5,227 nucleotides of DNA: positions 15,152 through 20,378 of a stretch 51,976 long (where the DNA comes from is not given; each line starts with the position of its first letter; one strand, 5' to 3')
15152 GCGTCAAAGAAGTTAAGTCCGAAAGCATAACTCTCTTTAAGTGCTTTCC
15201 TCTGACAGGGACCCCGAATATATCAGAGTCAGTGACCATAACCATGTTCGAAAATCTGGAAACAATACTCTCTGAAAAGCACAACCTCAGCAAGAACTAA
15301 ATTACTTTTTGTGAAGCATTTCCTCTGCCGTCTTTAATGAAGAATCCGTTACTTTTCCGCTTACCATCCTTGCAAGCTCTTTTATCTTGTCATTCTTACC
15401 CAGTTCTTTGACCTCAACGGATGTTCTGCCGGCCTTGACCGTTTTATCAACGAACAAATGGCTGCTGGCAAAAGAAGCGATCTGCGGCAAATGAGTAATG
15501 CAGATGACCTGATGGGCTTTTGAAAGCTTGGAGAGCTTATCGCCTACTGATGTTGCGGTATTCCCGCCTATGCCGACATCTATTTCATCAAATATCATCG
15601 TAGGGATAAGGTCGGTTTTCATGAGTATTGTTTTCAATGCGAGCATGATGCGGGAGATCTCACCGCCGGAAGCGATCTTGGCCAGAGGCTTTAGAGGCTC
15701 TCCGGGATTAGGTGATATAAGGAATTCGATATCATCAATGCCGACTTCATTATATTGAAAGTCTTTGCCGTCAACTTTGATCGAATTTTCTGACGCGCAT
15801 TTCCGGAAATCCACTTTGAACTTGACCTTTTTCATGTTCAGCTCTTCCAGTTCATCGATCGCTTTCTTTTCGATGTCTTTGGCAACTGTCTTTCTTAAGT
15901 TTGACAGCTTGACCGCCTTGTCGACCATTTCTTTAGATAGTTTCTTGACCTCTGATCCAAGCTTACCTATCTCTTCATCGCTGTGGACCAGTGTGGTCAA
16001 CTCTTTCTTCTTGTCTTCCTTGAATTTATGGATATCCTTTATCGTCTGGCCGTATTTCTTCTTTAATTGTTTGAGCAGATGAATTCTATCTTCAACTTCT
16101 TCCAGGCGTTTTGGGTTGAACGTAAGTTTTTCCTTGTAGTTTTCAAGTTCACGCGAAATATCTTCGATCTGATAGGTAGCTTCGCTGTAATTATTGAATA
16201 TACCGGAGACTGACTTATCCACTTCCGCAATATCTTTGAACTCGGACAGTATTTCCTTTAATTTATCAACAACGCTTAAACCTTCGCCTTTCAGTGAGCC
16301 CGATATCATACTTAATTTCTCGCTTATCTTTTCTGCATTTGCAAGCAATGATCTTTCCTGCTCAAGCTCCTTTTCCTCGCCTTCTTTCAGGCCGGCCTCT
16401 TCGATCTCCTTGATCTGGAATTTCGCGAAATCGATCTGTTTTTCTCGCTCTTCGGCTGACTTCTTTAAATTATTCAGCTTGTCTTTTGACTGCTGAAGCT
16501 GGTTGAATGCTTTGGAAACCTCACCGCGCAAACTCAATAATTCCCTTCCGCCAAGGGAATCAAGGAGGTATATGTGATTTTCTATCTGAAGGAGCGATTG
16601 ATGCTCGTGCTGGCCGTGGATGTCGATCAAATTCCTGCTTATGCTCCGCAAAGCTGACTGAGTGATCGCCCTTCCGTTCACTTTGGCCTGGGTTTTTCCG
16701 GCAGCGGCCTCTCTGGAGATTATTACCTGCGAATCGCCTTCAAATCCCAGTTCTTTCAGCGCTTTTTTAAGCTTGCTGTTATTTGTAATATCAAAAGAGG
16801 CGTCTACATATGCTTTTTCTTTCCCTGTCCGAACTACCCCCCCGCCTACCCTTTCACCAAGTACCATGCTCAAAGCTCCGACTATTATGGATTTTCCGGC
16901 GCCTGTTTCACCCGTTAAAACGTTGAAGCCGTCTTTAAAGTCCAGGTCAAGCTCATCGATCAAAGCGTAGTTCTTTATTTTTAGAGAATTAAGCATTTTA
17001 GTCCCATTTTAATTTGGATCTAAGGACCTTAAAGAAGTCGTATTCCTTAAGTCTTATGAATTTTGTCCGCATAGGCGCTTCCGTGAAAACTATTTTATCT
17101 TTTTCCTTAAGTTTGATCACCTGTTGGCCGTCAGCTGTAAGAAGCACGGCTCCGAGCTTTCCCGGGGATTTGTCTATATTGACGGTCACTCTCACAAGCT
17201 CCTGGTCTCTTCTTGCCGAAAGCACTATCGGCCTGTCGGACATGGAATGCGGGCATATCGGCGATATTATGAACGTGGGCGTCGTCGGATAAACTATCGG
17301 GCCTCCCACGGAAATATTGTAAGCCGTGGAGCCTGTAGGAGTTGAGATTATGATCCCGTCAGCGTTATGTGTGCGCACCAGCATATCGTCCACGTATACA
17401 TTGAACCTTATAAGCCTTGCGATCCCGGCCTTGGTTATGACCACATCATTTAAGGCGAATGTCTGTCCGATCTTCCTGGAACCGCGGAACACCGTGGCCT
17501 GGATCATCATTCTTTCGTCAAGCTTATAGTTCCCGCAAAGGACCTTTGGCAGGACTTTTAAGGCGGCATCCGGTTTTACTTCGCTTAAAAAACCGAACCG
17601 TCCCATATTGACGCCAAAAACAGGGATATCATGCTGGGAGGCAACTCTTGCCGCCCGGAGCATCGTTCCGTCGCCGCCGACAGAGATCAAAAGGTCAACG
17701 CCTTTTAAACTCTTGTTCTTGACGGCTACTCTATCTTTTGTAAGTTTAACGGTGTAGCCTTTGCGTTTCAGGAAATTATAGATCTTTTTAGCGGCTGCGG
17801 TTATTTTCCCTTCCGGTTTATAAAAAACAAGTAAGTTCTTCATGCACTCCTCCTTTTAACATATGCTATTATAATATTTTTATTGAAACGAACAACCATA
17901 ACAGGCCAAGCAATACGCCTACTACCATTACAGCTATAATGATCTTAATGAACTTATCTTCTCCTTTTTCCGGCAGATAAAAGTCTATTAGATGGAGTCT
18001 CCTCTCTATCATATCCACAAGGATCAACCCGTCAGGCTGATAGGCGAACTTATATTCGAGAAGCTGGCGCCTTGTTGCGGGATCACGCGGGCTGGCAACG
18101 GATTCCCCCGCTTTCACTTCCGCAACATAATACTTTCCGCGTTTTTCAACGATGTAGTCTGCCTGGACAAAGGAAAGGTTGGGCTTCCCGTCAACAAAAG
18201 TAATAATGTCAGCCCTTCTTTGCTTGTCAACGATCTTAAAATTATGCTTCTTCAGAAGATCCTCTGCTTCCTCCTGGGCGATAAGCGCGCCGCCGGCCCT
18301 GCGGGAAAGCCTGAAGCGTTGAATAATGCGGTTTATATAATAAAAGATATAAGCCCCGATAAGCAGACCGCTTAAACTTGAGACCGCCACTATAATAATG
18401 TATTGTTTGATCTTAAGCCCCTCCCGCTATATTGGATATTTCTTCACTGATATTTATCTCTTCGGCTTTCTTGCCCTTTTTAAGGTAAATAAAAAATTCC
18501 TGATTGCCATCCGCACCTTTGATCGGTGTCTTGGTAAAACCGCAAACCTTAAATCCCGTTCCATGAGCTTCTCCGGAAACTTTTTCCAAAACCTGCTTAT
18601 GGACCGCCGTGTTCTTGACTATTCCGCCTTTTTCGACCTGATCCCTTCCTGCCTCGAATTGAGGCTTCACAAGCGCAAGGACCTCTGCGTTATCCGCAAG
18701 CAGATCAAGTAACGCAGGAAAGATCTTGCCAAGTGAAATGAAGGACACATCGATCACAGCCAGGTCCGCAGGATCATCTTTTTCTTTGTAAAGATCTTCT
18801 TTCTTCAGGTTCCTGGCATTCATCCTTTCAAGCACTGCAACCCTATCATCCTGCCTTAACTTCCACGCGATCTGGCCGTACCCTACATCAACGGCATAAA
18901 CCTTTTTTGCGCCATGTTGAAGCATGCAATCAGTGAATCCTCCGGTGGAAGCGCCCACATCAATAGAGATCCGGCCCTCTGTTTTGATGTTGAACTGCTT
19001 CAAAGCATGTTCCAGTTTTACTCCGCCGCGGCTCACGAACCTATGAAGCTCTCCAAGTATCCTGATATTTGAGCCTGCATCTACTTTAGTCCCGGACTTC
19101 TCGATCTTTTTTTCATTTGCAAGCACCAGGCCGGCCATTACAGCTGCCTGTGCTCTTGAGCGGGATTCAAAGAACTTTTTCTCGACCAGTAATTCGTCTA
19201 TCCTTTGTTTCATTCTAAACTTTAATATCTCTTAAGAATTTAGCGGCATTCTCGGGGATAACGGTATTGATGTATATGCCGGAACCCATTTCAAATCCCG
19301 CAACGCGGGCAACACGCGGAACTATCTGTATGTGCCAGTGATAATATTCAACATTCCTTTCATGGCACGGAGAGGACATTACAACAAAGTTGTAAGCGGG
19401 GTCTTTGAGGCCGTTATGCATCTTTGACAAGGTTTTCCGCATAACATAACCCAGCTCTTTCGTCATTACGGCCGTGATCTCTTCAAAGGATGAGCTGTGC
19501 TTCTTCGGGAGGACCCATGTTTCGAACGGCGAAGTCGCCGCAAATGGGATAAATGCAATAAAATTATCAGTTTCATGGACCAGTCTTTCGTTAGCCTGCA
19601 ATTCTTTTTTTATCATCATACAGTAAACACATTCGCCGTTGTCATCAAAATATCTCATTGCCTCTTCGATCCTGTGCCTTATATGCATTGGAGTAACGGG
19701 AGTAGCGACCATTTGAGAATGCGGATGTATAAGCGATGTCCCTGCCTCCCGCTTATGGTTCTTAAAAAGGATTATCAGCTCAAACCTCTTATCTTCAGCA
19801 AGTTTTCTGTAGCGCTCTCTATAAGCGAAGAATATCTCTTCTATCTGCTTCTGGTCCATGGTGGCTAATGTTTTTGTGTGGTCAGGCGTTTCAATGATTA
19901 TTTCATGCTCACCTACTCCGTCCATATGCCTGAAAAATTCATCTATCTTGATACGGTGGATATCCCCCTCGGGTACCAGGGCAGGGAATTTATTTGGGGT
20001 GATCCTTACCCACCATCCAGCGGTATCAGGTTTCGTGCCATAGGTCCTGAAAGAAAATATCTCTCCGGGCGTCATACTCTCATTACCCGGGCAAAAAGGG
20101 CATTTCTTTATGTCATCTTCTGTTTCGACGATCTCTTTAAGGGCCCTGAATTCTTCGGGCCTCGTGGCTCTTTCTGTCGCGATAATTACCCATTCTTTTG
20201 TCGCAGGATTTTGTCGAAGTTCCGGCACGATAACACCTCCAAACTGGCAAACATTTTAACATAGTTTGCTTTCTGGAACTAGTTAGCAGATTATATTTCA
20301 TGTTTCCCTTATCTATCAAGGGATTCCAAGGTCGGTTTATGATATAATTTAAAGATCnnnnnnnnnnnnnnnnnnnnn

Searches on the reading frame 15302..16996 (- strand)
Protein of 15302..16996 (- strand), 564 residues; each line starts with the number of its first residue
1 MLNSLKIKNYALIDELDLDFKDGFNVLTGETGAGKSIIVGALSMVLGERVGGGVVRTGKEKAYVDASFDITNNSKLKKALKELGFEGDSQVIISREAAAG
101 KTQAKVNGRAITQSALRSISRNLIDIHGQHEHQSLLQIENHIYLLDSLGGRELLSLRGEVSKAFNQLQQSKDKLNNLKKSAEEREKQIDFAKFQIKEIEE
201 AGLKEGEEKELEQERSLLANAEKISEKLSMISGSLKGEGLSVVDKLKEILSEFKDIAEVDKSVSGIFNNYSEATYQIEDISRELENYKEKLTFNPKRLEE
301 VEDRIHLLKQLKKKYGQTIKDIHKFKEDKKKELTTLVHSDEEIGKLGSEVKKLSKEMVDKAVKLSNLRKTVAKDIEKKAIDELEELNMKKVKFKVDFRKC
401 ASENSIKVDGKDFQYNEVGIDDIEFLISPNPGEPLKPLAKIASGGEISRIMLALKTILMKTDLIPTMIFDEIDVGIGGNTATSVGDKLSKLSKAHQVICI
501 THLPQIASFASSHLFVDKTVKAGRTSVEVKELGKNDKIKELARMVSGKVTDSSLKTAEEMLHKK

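Call 64: search_protein_families(library=pfam, proteins=[window:15302-16996:-], max_evalue=0.00001)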
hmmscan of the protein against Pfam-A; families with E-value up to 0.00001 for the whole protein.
window:15302-16996:- (564 aa): 2 families
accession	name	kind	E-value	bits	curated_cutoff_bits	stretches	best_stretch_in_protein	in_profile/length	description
PF02463.25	SMC_N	-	1.1e-12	48.3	40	1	2-514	2-209/220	RecF/RecN/SMC N terminal domain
PF13476.12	AAA_23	-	1.3e-08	36.2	27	0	4-228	1-193/201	AAA domain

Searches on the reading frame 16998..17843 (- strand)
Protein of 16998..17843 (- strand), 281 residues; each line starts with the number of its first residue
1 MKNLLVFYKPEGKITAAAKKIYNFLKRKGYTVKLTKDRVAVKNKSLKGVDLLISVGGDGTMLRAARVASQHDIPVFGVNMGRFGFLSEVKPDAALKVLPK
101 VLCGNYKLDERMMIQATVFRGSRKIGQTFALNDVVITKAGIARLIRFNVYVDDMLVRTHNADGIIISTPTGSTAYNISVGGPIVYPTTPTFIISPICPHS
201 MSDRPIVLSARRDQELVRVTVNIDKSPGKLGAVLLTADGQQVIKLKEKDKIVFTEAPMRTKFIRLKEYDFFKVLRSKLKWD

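Call 78: search_protein_families(library=pfam, proteins=[window:16998-17843:-], max_evalue=0.00001)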
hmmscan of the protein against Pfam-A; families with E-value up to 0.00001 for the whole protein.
window:16998-17843:- (281 aa): 2 families
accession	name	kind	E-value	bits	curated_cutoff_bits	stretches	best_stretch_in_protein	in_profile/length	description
PF20143.4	NAD_kinase_C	-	1.9e-30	105.6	23.7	1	131-265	1-126/126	ATP-NAD kinase C-terminal domain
PF01513.26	NAD_kinase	-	3.5e-20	73.1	25.5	1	36-106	60-130/130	ATP-NAD kinase N-terminal domain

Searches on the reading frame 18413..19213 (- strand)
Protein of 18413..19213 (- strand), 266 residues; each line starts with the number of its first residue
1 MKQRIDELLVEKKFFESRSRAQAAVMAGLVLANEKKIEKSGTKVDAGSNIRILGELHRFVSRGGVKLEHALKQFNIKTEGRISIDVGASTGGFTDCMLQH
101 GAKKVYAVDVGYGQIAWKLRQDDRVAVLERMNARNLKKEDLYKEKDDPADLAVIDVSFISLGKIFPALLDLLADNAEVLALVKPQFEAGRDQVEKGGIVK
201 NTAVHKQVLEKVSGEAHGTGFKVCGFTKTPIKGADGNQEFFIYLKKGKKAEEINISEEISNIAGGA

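Call 78: search_protein_families(library=pfam, proteins=[window:18413-19213:-], max_evalue=0.00001)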
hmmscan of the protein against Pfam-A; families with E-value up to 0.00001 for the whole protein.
window:18413-19213:- (266 aa): 2 families
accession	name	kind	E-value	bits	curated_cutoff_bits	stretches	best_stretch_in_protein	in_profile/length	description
PF01728.25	FtsJ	-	8.3e-47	159.9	24.1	1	59-245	1-180/181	FtsJ-like methyltransferase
PF01479.30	S4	-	7.1e-09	35.7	22.8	1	3-48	1-46/48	S4 domain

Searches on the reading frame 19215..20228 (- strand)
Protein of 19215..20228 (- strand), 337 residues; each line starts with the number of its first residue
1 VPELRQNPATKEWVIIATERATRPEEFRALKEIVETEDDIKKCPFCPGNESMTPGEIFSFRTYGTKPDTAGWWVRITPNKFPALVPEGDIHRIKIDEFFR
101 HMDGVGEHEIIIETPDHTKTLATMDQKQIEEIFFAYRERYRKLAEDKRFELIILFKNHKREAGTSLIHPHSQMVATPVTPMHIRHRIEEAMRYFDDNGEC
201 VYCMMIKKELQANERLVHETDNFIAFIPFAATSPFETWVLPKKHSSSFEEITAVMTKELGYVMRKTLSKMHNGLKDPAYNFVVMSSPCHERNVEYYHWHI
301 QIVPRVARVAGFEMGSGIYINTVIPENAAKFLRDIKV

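Call 78: search_protein_families(library=pfam, proteins=[window:19215-20228:-], max_evalue=0.00001)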
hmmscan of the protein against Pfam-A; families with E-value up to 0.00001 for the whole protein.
window:19215-20228:- (337 aa): 5 families
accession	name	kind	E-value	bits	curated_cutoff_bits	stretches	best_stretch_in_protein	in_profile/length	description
PF01087.27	GalP_UDP_transf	-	1.2e-20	75.2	22.1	1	3-180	13-184/184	Galactose-1-phosphate uridyl transferase, N-terminal domain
PF02744.22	GalP_UDP_tr_C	-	2.3e-12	47.4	29.2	1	190-333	5-154/165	Galactose-1-phosphate uridyl transferase, C-terminal domain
PF16268.10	DUF4921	-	4.4e-09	36.2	28.5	1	146-327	218-388/425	Domain of unknown function (DUF4921)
PF16285.10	DUF4931_N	-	2.3e-08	34.6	24.1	1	108-175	53-120/124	Domain of unknown function (DUF4931) N-terminal domain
PF01230.28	HIT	-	1.6e-07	32.3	21.5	1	211-300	3-92/98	HIT domain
